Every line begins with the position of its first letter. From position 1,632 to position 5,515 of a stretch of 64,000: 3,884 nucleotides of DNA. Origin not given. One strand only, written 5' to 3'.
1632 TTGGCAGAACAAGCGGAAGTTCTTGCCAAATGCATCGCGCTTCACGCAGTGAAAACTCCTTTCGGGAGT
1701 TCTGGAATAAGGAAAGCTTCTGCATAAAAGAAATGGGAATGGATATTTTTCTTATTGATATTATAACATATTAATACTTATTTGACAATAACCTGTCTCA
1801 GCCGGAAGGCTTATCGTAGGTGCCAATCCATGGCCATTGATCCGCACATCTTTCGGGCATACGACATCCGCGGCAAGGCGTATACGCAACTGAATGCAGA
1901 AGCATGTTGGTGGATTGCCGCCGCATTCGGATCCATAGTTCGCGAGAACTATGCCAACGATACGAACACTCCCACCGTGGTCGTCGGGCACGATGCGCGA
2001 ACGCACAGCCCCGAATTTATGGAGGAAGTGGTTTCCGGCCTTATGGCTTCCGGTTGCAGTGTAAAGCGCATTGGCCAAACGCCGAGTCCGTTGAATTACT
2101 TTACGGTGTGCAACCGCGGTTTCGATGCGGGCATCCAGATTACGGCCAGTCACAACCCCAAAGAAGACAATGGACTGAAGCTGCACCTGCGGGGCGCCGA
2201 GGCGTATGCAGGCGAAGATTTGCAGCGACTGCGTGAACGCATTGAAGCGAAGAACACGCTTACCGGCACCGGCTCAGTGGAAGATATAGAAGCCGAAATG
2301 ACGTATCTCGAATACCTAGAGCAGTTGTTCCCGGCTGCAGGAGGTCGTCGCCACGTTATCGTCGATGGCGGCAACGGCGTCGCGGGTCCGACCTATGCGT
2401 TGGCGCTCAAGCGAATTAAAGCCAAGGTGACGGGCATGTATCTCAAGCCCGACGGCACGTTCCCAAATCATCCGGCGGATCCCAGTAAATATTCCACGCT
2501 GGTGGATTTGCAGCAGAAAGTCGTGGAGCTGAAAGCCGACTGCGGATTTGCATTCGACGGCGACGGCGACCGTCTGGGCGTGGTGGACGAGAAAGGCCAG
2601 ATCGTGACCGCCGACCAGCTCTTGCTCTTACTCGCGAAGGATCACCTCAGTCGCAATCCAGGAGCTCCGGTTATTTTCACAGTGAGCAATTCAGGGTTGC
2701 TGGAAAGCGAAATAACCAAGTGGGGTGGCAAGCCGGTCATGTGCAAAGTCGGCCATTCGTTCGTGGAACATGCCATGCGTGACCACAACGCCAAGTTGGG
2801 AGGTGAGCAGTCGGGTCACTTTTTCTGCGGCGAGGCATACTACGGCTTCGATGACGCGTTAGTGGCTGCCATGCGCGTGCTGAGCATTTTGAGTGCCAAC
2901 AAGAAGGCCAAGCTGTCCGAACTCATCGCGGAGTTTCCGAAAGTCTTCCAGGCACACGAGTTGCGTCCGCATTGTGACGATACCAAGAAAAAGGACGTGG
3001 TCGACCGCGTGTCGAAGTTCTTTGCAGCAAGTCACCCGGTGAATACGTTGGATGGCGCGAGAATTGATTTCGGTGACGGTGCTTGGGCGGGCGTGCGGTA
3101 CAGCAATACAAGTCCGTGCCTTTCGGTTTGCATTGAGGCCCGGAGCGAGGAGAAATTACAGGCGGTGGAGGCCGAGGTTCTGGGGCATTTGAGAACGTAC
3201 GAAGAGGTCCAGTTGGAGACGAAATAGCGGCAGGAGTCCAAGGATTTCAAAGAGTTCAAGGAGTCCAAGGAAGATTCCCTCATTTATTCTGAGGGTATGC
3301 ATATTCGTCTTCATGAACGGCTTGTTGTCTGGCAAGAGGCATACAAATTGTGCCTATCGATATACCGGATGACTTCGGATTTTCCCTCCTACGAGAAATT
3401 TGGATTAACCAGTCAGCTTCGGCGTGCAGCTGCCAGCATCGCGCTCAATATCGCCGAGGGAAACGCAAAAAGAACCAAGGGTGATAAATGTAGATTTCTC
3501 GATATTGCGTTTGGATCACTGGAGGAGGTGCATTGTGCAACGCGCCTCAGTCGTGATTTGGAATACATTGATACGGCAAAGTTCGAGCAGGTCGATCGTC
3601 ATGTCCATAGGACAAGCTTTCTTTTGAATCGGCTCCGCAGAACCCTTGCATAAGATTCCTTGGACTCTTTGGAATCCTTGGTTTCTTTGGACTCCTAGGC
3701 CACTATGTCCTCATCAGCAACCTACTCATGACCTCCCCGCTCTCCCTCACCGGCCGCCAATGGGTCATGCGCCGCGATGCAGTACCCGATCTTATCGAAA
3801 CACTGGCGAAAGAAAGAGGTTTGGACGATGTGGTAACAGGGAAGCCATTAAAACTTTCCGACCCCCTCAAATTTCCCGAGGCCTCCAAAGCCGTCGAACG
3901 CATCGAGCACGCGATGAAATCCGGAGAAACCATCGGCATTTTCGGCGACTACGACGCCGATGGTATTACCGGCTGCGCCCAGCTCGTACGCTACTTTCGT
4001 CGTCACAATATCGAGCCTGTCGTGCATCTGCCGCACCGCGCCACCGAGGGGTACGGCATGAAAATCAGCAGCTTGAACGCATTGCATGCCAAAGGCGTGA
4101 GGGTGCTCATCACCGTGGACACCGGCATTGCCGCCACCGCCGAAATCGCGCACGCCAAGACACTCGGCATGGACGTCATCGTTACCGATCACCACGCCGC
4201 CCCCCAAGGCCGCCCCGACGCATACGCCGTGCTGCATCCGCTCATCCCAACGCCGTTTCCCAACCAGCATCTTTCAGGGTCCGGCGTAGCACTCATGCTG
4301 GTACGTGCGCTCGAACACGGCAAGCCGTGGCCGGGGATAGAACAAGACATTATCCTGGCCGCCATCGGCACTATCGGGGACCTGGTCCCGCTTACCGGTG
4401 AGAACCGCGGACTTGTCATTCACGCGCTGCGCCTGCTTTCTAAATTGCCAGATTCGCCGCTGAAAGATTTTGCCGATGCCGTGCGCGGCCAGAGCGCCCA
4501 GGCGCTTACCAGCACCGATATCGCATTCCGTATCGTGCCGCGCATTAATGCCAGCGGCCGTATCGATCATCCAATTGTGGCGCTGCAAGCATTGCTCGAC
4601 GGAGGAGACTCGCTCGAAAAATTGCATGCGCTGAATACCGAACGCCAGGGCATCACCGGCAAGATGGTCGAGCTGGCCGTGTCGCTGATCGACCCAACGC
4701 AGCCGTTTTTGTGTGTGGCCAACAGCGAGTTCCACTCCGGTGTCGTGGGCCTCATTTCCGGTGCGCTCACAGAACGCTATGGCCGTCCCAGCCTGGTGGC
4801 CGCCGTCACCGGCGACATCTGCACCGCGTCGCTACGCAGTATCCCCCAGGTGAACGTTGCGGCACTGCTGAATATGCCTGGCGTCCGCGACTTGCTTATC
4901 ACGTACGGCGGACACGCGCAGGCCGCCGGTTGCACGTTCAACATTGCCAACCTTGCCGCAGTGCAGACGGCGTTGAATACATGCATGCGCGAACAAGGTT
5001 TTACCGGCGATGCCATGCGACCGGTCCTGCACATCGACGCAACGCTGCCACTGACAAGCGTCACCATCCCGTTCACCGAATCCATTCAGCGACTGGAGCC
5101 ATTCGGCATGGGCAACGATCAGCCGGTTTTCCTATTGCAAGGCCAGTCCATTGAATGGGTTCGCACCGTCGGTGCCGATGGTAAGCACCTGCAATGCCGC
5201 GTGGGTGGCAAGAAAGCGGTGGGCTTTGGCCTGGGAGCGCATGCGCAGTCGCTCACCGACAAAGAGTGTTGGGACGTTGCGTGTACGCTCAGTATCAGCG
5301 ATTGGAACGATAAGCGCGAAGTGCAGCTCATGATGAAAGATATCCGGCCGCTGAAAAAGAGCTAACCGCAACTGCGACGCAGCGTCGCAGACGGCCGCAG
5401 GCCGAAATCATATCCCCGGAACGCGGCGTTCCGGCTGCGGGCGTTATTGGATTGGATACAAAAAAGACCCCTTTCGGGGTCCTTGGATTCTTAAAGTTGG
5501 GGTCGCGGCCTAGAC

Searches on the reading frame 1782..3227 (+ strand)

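Call 75: search_protein_families(library=pfam, proteins=[window:1782-3227:+], max_evalue=0.0001)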
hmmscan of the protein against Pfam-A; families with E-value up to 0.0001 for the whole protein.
window:1782-3227:+ (481 aa): 4 families
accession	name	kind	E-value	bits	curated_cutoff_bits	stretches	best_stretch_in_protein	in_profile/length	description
PF02878.22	PGM_PMM_I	-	7.5e-32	110.3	22.5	1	23-157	3-134/138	Phosphoglucomutase/phosphomannomutase, alpha/beta/alpha domain I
PF02880.22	PGM_PMM_III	-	4.7e-24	85.2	20.7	1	277-387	2-113/115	Phosphoglucomutase/phosphomannomutase, alpha/beta/alpha domain III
PF02879.22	PGM_PMM_II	-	3.2e-21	76.3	29.3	1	175-272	3-103/103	Phosphoglucomutase/phosphomannomutase, alpha/beta/alpha domain II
PF00408.26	PGM_PMM_IV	-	5.4e-10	39.6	23.1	1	399-467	21-66/68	Phosphoglucomutase/phosphomannomutase, C-terminal domain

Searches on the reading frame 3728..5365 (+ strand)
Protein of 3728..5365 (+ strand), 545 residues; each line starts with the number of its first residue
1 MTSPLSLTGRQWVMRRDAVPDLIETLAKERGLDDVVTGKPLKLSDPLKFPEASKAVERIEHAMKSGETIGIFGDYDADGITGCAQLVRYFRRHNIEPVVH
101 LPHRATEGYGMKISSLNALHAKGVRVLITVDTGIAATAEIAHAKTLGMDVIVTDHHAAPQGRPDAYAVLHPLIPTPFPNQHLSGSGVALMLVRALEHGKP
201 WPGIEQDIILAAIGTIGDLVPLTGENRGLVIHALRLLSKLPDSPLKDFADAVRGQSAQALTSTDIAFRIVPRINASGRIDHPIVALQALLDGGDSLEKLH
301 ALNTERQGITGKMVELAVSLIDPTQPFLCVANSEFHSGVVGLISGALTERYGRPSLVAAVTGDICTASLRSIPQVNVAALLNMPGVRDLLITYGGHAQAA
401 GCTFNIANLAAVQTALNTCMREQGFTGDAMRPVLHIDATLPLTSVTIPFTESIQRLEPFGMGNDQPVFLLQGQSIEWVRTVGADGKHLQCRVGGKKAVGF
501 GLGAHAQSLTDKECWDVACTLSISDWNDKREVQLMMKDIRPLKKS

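Call 75: search_protein_families(library=pfam, proteins=[window:3728-5365:+], max_evalue=0.0001)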
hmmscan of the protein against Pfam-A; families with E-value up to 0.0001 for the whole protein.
window:3728-5365:+ (545 aa): 3 families
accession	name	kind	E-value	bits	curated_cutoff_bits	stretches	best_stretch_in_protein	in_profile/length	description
PF17768.7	RecJ_OB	-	1.9e-25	89.5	27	1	436-538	1-107/107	RecJ OB domain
PF01368.27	DHH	-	7.1e-19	68.8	28.1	1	69-211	2-123/125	DHH family, N-terminal domain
PF02272.25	DHHA1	-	2.1e-07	31.8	25.9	1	329-421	6-101/102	DHHA1 domain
